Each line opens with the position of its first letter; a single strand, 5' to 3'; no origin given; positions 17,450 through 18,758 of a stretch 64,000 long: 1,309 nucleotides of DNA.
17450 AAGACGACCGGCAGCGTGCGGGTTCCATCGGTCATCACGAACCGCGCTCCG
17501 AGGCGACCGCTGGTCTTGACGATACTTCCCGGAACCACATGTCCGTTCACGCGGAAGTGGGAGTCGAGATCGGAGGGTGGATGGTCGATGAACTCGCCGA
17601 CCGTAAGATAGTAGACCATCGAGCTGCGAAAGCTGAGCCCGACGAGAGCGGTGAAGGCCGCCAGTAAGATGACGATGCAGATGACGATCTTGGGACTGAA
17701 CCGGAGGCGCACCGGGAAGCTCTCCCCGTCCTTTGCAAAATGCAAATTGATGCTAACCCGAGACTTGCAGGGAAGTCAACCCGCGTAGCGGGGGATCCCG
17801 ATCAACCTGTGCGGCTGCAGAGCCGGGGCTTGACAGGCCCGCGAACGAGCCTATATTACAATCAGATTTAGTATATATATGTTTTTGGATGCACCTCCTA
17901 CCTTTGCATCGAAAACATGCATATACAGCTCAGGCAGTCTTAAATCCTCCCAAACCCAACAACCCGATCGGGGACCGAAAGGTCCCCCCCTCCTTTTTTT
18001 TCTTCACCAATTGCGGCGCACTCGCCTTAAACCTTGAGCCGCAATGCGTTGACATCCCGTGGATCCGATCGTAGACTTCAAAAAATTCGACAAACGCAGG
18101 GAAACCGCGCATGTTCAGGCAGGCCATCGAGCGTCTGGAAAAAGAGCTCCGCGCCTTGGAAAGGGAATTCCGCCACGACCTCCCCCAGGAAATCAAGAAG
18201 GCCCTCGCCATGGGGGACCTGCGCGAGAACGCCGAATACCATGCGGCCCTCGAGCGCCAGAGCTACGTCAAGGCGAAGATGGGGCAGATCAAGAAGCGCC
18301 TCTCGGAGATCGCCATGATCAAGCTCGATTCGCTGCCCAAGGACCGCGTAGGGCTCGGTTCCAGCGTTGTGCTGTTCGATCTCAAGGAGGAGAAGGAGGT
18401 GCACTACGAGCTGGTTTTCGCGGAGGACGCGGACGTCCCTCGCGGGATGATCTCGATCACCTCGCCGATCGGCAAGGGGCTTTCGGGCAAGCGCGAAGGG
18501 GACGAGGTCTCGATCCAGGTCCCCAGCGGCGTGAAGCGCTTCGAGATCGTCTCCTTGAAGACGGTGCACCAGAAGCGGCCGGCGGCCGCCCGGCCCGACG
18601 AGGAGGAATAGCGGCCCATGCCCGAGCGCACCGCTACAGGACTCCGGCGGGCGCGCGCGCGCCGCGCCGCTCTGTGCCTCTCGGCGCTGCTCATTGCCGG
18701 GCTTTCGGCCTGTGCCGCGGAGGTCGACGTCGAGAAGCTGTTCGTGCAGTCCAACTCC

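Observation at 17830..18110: Promoter, strong terminator and second promoter-like element upstream of greA: a GraL-like leader sRNA or novel sRNA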

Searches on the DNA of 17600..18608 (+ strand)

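Call 5: search_rna_families(source=window, start=17600, end=18300, threshold=evalue, max_evalue=10, show_alignments=3)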
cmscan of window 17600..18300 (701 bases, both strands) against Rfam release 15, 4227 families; matches with E-value up to 10: 2.
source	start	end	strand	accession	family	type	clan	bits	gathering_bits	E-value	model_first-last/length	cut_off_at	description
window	17875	17921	+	RF04217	mir-297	Gene; miRNA;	-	16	90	9.1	1-71/71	no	mir-297 microRNA precursor family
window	17868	17928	-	RF03411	mir-2856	Gene; miRNA;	-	15.7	60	5.1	1-87/87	no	mir-2856 microRNA precursor family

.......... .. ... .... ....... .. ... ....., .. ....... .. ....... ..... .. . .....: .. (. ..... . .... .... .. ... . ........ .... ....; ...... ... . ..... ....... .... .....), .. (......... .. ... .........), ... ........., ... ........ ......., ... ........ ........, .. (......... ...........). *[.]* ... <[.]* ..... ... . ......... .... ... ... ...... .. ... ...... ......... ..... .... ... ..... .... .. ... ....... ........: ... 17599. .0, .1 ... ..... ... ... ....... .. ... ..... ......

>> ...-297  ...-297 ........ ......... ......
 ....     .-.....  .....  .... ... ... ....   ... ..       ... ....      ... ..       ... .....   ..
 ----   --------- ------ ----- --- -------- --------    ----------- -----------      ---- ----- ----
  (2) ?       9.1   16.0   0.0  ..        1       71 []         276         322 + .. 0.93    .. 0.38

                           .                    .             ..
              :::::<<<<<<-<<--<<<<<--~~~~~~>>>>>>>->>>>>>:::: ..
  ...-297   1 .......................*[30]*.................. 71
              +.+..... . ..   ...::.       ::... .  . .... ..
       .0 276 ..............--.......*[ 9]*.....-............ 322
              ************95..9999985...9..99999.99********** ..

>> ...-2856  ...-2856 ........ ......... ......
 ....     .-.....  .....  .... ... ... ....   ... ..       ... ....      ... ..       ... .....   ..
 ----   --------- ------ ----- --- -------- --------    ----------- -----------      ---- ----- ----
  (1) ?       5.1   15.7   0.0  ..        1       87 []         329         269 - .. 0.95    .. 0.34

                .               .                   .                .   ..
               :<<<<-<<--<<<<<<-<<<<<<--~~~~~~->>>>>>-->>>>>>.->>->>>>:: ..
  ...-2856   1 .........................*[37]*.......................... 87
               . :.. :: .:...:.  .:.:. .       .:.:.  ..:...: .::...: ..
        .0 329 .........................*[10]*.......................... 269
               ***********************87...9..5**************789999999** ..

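Call 34: build_rna_model(alignment_id=A3)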
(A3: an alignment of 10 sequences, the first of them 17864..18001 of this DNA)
Model R1 built from alignment A3 (10 sequences, 146 columns); structure: RNAalifold consensus.
model positions 139; base pairs 27; branch points 1; effective number of sequences 1.32; information 0.589 bits per position. Calibrated on 0.2 Mb of random sequence (short: E-values are rough).
structure used (alignment columns):
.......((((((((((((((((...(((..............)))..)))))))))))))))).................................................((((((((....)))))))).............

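Call 36: search_with_rna_model(model_id=R1, sources=[window, L003, L004, L005, L006, L007, L008, L009, L010, L011, L012, L013, L014, L015, L016, L017, L018, L019, L020, L021, L022, L023, L024, L025, L026, L027, L028, L029, L030, L031, L032, L033, L034, L035, L036, L037, L038, L039, L040, L041, L042, L043, L044, L045, L046, L047, L048, L049, L050, L051, L052, L053, L054, L055, L056, L057, L058, L059, L060, L061, L062, L063, L064, L065, L066, L067, L068, L069, L070, L071, L072, L073, L074, L075, L076, L077, L078, L079, L080, L081], max_evalue=10)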
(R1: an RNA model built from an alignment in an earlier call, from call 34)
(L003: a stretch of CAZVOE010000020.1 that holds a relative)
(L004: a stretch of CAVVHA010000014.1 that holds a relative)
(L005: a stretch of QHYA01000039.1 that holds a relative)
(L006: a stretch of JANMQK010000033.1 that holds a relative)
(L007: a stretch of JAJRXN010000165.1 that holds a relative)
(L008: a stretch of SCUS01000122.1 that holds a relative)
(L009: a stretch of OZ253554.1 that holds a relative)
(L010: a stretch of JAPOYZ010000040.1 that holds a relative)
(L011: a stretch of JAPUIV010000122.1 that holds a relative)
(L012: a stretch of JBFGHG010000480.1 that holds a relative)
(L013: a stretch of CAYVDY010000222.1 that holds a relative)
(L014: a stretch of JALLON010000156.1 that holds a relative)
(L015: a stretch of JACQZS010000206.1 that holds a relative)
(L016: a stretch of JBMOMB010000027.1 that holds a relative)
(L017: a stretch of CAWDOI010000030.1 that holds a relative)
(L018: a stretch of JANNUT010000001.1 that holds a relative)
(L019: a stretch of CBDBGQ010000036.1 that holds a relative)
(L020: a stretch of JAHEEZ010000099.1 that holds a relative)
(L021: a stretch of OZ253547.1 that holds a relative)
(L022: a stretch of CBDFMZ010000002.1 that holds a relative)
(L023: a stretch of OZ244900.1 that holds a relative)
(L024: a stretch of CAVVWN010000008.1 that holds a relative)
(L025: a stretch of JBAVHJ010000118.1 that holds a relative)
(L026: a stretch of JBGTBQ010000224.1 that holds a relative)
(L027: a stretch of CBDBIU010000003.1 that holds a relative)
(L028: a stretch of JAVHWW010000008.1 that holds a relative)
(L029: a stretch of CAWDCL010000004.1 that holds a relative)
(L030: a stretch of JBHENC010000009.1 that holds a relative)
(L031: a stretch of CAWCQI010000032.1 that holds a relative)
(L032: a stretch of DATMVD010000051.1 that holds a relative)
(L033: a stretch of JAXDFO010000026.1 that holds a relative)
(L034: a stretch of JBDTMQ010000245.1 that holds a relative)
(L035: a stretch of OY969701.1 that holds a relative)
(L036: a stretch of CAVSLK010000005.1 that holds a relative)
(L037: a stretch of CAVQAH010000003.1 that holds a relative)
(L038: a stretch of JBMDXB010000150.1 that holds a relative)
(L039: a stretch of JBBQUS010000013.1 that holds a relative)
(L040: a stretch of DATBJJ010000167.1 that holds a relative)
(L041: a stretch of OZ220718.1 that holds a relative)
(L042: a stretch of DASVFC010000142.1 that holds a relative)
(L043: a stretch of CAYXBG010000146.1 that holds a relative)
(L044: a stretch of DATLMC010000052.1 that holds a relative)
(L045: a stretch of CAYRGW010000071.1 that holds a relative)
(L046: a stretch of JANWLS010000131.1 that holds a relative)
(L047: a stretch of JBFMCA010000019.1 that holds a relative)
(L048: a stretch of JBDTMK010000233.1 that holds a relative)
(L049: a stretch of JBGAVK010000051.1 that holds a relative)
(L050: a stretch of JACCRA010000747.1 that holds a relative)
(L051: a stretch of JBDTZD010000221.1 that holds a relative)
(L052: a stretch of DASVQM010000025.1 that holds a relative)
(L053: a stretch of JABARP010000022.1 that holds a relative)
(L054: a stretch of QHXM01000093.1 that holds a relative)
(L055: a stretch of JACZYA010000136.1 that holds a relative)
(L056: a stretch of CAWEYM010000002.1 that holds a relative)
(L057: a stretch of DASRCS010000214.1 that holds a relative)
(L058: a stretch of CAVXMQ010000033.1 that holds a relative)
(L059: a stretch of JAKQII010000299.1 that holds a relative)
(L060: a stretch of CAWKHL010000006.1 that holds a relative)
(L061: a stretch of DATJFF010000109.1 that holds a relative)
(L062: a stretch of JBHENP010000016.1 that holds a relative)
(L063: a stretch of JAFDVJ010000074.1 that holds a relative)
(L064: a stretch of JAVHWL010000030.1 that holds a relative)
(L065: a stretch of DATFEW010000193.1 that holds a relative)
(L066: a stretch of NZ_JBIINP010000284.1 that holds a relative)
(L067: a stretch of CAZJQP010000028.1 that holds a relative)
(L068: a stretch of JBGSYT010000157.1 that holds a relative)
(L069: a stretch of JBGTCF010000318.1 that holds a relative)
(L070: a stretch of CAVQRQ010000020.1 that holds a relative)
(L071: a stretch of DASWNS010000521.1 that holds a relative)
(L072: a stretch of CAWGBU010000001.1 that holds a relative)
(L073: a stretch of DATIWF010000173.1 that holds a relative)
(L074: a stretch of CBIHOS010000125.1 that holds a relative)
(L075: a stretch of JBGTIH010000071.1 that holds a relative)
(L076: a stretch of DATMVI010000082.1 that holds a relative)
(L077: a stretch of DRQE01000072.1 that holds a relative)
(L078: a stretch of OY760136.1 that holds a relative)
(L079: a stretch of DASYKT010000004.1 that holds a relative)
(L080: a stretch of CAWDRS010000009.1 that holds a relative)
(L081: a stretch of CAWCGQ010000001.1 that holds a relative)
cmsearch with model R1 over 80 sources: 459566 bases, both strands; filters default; matches with E-value up to 10: 6.
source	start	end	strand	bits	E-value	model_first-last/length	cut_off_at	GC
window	17864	18001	+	133.4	4.3e-32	1-139/139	no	0.44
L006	861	1004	+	54.8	1.2e-11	1-139/139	no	0.5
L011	2278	2375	+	40.7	5.5e-08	1-139/139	no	0.67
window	17871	17926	-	20.4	0.011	8-63/139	no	0.36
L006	868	923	-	13.1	0.86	8-63/139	no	0.32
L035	924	1054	-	12.7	1.1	1-139/139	no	0.39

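Call 37: search_with_rna_model(model_id=R1, sources=[L084, L085, L086, L087, L088, L089, L090, L091, L092, L093, L094, L095, L096, L097, L098, L099, L100, L101, L102, L103, L104, L105, L106, L107, L108, L109, L110, L111, L112, L113, L114, L115, L116, L117, L118, L119, L120, L121, L122, L123, L124, L125, L126, L127, L128, L129, L130, L131, L132, L133, L134, L135, L136, L137, L138, L139, L140, L141, L142, L143, L144, L145, L146, L147, L148, L149, L150, L151, L152, L153, L154, L155, L156, L157, L158, L159, L160, L161], max_evalue=10)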
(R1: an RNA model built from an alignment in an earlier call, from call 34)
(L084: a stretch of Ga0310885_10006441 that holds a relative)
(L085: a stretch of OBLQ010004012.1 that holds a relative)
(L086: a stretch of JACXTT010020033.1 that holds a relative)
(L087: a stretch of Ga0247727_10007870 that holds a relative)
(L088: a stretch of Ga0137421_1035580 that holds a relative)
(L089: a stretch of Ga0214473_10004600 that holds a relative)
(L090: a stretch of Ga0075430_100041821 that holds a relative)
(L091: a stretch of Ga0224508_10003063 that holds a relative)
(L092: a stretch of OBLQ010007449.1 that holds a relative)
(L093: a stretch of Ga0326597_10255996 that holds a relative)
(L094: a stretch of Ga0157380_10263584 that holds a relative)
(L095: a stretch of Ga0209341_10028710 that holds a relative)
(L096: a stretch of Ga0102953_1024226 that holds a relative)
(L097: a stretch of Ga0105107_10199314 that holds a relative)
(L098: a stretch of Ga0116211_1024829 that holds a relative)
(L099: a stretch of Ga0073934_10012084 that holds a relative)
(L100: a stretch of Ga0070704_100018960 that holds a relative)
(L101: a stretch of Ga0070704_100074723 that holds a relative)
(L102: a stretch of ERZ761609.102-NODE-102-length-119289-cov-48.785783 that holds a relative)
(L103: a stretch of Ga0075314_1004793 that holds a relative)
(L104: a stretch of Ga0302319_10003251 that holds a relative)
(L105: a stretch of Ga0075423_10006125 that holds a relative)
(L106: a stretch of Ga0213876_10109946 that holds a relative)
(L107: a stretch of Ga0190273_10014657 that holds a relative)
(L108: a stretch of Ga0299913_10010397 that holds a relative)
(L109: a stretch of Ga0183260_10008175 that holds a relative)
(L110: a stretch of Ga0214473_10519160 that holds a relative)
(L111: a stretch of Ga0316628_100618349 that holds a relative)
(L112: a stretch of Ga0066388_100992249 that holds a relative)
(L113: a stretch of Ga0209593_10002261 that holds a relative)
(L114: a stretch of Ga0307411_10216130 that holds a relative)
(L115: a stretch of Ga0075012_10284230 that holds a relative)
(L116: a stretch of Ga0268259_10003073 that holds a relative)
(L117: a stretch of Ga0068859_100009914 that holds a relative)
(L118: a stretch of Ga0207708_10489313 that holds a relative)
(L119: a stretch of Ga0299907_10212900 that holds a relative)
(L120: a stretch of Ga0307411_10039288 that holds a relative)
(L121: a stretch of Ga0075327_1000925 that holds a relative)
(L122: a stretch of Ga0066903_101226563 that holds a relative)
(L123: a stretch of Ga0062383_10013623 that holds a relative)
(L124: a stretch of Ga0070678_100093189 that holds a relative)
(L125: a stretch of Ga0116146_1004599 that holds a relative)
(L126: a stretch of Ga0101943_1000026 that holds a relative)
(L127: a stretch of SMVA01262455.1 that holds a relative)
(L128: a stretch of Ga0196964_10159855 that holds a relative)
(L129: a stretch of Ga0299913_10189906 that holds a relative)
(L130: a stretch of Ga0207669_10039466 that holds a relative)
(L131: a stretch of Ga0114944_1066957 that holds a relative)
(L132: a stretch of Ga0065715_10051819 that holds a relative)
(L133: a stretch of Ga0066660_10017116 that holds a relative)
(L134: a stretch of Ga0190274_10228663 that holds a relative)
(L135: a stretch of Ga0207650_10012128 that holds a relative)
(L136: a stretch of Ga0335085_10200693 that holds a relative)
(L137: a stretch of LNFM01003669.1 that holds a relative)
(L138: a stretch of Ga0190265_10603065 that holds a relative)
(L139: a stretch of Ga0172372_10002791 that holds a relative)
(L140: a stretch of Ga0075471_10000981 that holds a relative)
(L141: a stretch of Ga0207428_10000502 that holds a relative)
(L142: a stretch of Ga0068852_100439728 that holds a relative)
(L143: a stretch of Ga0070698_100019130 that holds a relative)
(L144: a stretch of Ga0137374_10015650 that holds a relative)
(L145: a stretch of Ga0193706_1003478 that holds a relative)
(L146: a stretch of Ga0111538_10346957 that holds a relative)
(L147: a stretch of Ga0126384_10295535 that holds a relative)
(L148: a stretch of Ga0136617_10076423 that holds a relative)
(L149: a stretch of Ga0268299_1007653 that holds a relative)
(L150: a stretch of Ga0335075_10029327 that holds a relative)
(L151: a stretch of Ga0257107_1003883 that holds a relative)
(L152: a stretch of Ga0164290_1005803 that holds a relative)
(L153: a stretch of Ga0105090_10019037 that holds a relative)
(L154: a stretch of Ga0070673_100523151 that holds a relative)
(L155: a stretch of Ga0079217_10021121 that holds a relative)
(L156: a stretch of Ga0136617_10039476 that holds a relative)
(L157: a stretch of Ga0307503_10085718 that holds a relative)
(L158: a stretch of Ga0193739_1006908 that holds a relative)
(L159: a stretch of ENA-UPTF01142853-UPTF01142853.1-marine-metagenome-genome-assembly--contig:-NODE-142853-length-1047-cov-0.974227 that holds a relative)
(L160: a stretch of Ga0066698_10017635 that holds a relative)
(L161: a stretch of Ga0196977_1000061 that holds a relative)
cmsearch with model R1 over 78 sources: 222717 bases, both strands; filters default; matches with E-value up to 10: 7.
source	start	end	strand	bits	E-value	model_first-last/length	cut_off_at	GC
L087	186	329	+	59.3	3.9e-13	1-139/139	no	0.5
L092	1776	1919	+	49.5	1.4e-10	1-139/139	no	0.51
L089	1775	1919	+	48.8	2.1e-10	1-139/139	no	0.51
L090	1498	1640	+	42.7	8.2e-09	1-139/139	no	0.56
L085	1073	1117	+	24.5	0.00045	76-126/139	no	0.64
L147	836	898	+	13.3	0.37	65-126/139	no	0.68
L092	1784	1837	-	10.3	2.2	9-62/139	no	0.33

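Call 38: search_with_rna_model(model_id=R1, sources=[window, L002, L083, L163, L165, L167, L170, L172, L173, L006, L011, L087, L092, L089, L090, L085, L147], max_evalue=0.001, make_alignment=true, show_alignments=0)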
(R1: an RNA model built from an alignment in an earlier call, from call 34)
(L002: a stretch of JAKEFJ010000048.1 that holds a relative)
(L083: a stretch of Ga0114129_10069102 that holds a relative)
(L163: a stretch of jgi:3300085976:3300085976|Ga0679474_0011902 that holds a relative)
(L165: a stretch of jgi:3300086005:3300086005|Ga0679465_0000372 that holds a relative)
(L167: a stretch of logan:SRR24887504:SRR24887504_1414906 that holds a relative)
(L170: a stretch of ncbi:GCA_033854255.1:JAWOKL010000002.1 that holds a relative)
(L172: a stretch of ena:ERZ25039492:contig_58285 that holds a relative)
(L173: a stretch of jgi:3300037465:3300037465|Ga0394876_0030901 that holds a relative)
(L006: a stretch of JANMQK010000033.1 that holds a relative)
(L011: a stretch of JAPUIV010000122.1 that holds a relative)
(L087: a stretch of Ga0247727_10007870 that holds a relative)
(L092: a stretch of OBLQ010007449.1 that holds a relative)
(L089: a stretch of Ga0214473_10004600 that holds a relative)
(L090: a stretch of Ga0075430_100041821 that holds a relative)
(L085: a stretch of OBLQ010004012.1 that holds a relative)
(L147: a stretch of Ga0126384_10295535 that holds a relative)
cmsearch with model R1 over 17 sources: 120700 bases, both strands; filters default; matches with E-value up to 0.001: 21.
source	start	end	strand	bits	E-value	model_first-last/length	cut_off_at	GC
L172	1239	1380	+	158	4.4e-39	1-139/139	no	0.46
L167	1257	1393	+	155.9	1.5e-38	1-139/139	no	0.43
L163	1245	1381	+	154.9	2.9e-38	1-139/139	no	0.46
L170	1242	1383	+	154.8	3.1e-38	1-139/139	no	0.48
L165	1229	1370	+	154.1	4.8e-38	1-139/139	no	0.46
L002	2247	2383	+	154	5.1e-38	1-139/139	no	0.43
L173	1245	1387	+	145.4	8.6e-36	1-139/139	no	0.45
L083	1025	1165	+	142.9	3.8e-35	1-139/139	no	0.46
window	17864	18001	+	133.4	1.1e-32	1-139/139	no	0.44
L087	186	329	+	59.3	2.1e-13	1-139/139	no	0.5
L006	861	1004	+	54.8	3.2e-12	1-139/139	no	0.5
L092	1776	1919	+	49.5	7.4e-11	1-139/139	no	0.51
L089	1775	1919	+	48.8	1.1e-10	1-139/139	no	0.51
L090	1498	1640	+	42.7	4.4e-09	1-139/139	no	0.56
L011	2278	2375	+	40.7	1.5e-08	1-139/139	no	0.67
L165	1236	1292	-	27.4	4.4e-05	8-63/139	no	0.28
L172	1246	1302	-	27.4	4.4e-05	8-63/139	no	0.28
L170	1249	1305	-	26.7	6.4e-05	8-63/139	no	0.32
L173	1252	1308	-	26.4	8e-05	8-63/139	no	0.26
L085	1073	1117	+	24.5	0.00025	76-126/139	no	0.64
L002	2254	2309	-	23.9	0.00034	8-63/139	no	0.27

Alignment A4: 21 matches aligned to the model, 180 columns, each read 5' to 3' on its own strand. Consensus structure (alignment columns), stored with it:
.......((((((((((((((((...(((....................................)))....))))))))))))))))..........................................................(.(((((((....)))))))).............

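Call 43: build_rna_model(alignment_id=A5, structure=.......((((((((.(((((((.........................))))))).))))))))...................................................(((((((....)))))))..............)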
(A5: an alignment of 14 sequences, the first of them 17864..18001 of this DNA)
Model R2 built from alignment A5 (14 sequences, 147 columns); structure: as given.
model positions 144; base pairs 22; branch points 1; effective number of sequences 2.7; information 0.59 bits per position. Calibrated on 0.2 Mb of random sequence (short: E-values are rough).
structure used (alignment columns):
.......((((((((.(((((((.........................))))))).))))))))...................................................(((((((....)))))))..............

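Call 44: search_with_rna_model(model_id=R2, sources=[window, L003, L004, L005, L006, L007, L008, L009, L010, L011, L012, L013, L014, L015, L016, L017, L018, L019, L020, L021, L022, L023, L024, L025, L026, L027, L028, L029, L030, L031, L032, L033, L034, L035, L036, L037, L038, L039, L040, L041, L042, L043, L044, L045, L046, L047, L048, L049, L050, L051, L052, L053, L054, L055, L056, L057, L058, L059, L060, L061, L062, L063, L064, L065, L066, L067, L068, L069, L070, L071, L072, L073, L074, L075, L076, L077, L078, L079, L080, L081], max_evalue=5)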
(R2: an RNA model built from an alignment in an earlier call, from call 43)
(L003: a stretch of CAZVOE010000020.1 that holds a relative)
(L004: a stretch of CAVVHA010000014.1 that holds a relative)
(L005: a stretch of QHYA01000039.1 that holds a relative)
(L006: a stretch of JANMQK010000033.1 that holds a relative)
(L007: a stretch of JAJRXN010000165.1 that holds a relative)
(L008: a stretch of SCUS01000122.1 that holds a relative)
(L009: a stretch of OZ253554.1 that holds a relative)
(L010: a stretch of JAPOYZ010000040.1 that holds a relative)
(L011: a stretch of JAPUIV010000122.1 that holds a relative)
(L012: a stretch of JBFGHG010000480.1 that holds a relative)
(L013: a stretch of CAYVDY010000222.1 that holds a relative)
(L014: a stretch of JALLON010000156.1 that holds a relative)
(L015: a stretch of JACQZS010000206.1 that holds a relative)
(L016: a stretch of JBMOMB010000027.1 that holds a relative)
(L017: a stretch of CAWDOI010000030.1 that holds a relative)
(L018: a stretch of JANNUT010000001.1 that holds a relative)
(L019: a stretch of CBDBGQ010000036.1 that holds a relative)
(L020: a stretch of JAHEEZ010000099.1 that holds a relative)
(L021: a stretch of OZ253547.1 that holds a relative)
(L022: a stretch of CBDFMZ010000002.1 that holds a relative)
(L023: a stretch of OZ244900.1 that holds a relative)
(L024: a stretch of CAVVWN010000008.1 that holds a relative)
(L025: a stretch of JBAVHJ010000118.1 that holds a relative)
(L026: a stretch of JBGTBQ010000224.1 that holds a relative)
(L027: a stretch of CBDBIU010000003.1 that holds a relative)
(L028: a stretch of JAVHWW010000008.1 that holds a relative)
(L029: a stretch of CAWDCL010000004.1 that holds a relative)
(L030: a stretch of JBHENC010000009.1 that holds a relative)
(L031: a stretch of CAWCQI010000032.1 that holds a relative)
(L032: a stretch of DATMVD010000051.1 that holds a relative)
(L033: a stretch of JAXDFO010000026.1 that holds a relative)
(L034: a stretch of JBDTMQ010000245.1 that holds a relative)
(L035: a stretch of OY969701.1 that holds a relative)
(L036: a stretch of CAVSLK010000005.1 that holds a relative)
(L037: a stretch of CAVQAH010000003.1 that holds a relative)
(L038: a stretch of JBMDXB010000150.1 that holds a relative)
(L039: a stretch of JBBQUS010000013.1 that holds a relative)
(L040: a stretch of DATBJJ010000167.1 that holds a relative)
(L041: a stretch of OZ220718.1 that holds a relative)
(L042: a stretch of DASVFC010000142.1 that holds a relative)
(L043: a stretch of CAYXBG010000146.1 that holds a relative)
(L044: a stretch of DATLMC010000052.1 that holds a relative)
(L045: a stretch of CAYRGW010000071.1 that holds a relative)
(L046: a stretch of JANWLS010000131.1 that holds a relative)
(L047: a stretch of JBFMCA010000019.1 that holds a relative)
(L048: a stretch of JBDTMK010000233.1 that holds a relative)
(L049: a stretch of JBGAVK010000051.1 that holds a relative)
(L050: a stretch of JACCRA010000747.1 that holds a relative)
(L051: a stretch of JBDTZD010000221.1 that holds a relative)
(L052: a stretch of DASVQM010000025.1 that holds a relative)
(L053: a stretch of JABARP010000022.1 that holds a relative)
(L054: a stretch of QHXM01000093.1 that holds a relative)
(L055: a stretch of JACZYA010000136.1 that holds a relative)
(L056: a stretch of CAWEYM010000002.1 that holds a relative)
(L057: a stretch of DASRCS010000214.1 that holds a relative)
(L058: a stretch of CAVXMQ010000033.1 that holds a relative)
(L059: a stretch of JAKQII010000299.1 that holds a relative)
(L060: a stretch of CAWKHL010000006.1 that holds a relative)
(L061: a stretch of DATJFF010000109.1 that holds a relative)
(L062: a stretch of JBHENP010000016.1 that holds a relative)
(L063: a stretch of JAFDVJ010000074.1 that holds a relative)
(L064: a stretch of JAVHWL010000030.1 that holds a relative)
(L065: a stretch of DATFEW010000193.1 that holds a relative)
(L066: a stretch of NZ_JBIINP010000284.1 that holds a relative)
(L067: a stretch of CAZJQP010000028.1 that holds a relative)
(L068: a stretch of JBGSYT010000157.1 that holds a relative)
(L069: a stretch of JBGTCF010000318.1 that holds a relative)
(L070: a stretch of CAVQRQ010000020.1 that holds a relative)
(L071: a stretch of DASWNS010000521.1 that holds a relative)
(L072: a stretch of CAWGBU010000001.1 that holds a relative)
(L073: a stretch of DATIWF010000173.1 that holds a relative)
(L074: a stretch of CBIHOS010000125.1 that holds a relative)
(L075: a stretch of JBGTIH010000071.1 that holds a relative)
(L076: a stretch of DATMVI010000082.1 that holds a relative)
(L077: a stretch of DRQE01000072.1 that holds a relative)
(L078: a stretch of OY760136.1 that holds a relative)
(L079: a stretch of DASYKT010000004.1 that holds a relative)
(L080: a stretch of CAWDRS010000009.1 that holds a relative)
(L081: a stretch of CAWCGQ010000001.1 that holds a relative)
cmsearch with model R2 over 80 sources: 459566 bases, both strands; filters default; matches with E-value up to 5: 5.
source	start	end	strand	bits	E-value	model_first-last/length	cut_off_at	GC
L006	861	1004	+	127.9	5.5e-26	1-144/144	no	0.5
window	17864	18001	+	123.2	6.2e-25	1-144/144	no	0.44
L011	2278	2375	+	48.7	3.3e-08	1-144/144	no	0.67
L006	810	929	-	30.4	0.00044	1-144/144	no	0.49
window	17871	17926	-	17.2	0.41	8-63/144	no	0.36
